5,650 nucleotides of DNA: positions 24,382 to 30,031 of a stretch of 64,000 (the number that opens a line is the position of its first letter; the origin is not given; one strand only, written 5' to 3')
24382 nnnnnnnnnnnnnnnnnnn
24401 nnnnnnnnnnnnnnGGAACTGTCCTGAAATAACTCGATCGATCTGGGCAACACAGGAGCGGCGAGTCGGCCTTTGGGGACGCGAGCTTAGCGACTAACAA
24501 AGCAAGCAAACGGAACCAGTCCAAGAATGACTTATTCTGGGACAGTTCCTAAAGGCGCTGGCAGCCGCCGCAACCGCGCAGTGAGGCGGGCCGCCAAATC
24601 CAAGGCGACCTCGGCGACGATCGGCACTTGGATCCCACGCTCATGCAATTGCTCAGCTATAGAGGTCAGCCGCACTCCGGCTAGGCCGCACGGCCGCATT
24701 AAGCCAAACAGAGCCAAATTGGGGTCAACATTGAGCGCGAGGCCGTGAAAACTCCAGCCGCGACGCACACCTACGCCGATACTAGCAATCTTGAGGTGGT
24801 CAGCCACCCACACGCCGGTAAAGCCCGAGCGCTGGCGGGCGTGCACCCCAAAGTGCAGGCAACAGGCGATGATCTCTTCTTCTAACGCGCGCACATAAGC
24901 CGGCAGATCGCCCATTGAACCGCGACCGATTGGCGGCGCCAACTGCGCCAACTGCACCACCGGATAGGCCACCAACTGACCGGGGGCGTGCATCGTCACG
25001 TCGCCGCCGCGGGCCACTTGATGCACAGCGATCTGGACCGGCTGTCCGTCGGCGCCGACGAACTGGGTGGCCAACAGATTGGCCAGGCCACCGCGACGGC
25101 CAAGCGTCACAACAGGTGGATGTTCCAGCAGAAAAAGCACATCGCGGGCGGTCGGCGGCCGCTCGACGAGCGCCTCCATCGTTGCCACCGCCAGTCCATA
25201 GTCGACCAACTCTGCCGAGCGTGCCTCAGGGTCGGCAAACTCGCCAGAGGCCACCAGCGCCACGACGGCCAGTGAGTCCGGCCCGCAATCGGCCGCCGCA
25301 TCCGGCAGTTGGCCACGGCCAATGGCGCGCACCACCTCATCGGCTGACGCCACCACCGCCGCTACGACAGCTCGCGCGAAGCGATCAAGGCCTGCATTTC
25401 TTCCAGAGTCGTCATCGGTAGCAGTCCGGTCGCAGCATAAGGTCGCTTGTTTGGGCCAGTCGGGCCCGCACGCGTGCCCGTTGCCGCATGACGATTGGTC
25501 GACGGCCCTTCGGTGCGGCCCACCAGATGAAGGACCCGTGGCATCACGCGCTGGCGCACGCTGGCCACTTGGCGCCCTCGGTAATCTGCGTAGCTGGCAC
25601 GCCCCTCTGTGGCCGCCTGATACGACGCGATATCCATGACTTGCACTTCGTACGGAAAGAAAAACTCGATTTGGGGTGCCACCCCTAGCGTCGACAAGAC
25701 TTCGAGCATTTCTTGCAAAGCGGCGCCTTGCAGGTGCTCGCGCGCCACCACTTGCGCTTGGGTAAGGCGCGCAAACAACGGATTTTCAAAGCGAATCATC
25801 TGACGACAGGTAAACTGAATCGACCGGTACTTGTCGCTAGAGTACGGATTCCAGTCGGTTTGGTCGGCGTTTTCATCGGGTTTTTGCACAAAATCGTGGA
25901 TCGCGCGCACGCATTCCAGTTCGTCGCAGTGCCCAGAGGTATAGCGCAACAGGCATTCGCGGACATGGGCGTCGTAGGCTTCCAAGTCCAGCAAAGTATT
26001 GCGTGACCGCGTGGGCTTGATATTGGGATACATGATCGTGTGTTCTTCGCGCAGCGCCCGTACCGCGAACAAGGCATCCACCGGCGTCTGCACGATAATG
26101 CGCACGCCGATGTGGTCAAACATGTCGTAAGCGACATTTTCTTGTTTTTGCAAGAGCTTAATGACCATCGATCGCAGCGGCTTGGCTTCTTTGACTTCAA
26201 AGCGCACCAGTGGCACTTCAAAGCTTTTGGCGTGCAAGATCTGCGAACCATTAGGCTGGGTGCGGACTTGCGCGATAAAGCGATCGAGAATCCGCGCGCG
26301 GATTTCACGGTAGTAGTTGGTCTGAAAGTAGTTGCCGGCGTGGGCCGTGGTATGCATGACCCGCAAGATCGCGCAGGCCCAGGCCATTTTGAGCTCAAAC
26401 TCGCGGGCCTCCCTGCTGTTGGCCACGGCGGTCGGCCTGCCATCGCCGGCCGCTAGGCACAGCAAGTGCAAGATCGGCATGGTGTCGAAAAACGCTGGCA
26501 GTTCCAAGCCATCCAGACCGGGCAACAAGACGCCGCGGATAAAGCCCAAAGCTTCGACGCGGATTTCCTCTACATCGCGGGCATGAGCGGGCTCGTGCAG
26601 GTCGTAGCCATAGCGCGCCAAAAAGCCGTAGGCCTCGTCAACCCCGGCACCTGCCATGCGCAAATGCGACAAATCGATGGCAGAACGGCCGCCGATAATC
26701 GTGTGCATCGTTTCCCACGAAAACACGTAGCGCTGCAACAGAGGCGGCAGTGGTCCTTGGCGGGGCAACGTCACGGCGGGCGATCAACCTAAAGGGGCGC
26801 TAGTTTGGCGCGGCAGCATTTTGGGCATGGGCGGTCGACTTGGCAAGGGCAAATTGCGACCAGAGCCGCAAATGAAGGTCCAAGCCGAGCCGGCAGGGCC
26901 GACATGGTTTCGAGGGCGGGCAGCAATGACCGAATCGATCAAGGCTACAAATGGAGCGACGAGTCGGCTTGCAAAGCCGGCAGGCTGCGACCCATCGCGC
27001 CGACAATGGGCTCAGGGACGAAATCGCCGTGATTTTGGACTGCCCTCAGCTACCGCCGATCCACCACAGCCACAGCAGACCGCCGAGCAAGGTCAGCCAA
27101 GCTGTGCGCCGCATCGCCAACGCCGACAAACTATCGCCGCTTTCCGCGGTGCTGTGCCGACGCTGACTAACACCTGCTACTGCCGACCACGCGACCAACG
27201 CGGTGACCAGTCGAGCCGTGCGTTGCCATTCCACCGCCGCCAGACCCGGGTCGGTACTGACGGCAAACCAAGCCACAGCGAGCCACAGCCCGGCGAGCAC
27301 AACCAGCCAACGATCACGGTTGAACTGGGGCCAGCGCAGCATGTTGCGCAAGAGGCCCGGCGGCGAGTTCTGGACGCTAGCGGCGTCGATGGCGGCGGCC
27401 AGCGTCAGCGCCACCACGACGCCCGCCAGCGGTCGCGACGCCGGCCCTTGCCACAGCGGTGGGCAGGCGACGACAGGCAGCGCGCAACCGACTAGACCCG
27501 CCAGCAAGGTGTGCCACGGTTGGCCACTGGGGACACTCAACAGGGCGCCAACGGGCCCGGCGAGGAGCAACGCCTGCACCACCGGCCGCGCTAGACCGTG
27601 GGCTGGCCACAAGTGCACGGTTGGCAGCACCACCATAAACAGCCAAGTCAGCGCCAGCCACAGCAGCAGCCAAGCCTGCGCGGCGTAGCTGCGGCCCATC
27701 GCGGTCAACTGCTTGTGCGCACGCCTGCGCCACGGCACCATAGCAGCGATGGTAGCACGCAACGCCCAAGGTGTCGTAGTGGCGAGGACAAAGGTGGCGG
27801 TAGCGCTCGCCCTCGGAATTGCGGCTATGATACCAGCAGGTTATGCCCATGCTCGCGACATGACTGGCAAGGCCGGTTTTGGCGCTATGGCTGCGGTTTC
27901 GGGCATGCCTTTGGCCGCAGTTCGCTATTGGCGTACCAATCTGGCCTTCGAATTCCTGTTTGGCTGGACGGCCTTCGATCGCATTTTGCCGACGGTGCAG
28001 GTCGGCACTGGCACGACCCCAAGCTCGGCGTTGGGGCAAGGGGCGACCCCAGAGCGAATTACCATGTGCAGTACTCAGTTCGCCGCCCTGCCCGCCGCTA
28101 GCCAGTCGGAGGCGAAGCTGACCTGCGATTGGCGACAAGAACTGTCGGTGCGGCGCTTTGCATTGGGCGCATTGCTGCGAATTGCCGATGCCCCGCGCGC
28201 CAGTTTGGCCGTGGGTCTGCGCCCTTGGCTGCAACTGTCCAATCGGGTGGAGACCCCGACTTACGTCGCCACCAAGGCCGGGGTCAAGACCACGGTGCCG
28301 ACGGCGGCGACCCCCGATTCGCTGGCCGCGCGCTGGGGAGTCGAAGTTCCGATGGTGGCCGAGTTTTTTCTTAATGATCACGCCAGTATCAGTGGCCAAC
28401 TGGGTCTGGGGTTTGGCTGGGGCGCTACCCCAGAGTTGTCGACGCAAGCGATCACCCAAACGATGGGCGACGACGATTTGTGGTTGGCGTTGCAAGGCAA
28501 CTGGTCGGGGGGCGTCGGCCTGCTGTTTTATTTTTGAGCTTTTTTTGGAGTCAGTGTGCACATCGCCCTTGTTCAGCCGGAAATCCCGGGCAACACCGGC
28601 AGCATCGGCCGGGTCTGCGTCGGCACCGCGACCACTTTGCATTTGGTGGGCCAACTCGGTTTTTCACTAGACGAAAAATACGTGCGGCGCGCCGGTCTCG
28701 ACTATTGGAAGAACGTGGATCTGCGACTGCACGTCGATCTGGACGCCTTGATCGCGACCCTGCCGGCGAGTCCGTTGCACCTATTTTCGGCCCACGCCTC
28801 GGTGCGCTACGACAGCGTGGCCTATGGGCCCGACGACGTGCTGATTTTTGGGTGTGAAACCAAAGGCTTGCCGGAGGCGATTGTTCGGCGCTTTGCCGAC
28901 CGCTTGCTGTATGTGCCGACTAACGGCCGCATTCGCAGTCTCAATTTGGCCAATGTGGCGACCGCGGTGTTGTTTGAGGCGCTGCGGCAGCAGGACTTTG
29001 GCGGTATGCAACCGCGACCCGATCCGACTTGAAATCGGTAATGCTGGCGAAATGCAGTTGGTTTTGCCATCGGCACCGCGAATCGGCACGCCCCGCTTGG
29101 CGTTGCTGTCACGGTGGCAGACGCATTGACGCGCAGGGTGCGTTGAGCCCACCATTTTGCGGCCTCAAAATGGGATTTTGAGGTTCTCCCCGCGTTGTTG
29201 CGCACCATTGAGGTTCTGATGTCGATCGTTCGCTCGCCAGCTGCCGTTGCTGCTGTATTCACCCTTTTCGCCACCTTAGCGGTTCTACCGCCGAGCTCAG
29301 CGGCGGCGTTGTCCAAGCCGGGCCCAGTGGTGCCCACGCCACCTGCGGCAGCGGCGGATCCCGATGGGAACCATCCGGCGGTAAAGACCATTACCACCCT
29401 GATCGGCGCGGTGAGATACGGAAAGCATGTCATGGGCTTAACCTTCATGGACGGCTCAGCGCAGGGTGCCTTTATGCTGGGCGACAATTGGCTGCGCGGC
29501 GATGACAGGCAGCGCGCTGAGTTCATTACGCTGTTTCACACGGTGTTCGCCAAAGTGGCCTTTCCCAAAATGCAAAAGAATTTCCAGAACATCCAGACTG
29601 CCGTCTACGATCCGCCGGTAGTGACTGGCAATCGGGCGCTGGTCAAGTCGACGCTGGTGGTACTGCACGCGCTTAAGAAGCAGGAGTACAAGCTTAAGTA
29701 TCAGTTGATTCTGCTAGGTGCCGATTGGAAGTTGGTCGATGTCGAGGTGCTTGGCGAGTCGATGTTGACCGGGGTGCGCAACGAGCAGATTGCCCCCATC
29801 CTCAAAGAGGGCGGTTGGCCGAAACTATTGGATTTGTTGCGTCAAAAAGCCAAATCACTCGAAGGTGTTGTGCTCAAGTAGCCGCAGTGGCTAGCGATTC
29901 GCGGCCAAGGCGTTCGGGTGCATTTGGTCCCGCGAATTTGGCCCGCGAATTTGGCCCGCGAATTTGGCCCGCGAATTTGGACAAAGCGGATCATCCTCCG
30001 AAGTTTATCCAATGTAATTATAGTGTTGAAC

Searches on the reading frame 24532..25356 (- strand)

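Call 40: search_protein_families(library=pfam, proteins=[window:24532-25356:-], max_evalue=0.001)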
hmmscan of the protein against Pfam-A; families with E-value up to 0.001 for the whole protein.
window:24532-25356:- (274 aa): 1 family
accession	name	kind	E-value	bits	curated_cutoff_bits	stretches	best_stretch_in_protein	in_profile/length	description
PF21948.1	LplA-B_cat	-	8.8e-30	104.6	27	1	52-249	1-193/200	Lipoyl protein ligase A/B catalytic domain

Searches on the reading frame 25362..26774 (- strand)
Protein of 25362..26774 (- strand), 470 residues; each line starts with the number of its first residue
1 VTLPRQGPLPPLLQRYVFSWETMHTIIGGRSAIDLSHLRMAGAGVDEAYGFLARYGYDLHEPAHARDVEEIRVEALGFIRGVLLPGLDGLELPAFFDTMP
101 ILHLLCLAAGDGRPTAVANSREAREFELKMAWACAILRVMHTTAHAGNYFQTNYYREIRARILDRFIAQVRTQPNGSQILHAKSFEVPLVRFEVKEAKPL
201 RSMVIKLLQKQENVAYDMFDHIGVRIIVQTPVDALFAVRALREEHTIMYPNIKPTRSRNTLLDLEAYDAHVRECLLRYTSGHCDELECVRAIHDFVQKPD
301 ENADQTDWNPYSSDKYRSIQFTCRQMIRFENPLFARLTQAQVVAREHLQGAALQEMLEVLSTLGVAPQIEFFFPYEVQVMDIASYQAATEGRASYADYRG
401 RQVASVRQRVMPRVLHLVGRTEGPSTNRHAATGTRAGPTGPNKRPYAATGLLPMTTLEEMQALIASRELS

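Call 40: search_protein_families(library=pfam, proteins=[window:25362-26774:-], max_evalue=0.001)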
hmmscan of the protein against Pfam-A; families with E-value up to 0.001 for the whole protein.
window:25362-26774:- (470 aa): 1 family
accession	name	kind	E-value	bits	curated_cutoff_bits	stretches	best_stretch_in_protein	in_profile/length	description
PF04607.23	RelA_SpoT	-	0.00044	20.9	27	0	198-248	4-53/113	Region found in RelA / SpoT proteins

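Call 53: search_protein_families(library=ncbifam, proteins=[window:25362-26774:-], max_evalue=0.001)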
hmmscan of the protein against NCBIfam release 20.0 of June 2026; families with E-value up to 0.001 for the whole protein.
window:25362-26774:- (470 aa): 2 families
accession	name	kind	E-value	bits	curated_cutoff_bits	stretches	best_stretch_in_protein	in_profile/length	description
TIGR04562.1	TIGR04562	subfamily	1.1e-90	304.4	140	1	20-411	2-355/356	TIGR04552 family protein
TIGR04552.1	TIGR04552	subfamily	1.6e-86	290.8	125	1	16-411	1-351/352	TIGR04552 family protein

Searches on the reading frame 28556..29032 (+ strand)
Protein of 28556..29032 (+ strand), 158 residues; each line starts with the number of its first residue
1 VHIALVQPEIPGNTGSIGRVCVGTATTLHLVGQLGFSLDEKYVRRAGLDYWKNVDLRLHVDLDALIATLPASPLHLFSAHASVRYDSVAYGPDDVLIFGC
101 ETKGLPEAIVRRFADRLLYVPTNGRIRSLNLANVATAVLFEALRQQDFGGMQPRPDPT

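Call 40: search_protein_families(library=pfam, proteins=[window:28556-29032:+], max_evalue=0.001)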
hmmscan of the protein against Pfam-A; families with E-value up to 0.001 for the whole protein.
window:28556-29032:+ (158 aa): 1 family
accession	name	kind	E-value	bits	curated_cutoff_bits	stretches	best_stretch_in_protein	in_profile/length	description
PF00588.24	SpoU_methylase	-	1.1e-24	87.5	29.7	1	2-139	3-140/142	SpoU rRNA Methylase family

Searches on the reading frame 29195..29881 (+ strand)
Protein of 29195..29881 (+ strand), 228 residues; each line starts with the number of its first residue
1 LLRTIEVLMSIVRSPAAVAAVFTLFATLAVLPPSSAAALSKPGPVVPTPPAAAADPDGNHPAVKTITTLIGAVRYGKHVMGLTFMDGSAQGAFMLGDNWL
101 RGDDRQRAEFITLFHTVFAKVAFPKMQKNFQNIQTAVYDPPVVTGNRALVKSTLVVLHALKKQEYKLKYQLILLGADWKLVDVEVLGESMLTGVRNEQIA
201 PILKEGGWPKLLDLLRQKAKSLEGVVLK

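Call 40: search_protein_families(library=pfam, proteins=[window:29195-29881:+], max_evalue=0.001)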
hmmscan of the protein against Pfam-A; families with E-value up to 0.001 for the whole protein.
window:29195-29881:+ (228 aa): 1 family
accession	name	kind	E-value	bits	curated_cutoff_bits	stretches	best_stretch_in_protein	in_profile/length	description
PF05494.18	MlaC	-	4e-12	46.7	26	1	88-217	40-166/166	MlaC protein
